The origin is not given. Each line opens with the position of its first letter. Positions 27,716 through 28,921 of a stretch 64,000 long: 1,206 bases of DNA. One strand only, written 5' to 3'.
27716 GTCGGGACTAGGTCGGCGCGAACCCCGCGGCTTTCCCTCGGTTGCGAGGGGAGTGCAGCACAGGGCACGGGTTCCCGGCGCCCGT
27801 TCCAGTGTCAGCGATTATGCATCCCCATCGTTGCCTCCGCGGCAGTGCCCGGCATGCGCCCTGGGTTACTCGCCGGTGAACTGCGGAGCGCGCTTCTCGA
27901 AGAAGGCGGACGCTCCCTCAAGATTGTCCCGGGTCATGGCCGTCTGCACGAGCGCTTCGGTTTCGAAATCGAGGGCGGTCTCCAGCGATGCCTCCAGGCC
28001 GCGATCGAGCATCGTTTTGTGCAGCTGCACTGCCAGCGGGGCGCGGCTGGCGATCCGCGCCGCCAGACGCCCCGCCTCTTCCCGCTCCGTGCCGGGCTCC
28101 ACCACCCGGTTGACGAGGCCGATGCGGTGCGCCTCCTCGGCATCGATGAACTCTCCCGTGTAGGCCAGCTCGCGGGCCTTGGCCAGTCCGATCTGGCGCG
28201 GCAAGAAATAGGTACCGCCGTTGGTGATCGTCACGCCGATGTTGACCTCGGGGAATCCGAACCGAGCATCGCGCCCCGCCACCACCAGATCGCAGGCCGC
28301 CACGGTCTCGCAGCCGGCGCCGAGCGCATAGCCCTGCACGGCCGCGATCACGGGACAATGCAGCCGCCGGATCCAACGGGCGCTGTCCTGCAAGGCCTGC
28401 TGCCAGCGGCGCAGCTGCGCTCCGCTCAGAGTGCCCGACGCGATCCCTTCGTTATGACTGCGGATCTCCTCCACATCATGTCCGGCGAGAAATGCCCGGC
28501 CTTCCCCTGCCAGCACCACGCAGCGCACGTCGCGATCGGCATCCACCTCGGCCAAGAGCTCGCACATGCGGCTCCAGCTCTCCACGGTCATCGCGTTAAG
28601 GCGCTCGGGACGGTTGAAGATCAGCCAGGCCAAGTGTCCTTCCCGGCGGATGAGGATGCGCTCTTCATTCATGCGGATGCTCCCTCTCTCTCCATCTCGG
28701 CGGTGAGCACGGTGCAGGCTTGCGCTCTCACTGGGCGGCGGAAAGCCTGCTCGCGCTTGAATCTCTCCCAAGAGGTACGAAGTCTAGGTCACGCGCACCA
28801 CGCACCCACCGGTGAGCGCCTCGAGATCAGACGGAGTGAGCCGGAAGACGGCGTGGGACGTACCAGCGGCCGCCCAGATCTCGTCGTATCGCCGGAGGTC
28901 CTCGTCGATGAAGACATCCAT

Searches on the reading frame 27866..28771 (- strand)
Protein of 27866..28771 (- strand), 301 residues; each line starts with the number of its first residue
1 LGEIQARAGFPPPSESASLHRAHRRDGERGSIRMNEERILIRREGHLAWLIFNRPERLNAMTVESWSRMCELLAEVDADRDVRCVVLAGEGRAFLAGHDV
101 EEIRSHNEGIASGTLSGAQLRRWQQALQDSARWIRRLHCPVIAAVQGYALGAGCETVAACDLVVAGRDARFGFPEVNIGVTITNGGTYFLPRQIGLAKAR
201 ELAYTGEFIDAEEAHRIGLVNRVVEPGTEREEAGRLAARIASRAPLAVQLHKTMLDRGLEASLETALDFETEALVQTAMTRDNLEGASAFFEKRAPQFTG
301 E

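Call 80: search_protein_families(library=pfam, proteins=[window:27866-28771:-], max_evalue=1)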
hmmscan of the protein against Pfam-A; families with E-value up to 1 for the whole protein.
window:27866-28771:- (301 aa): 2 families
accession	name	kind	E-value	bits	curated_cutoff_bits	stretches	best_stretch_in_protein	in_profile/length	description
PF00378.25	ECH_1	-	1.5e-53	182.1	27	1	47-300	6-250/251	Enoyl-CoA hydratase/isomerase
PF16113.10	ECH_2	-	8.1e-33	114.8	27.2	2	49-225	3-173/335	Enoyl-CoA hydratase/isomerase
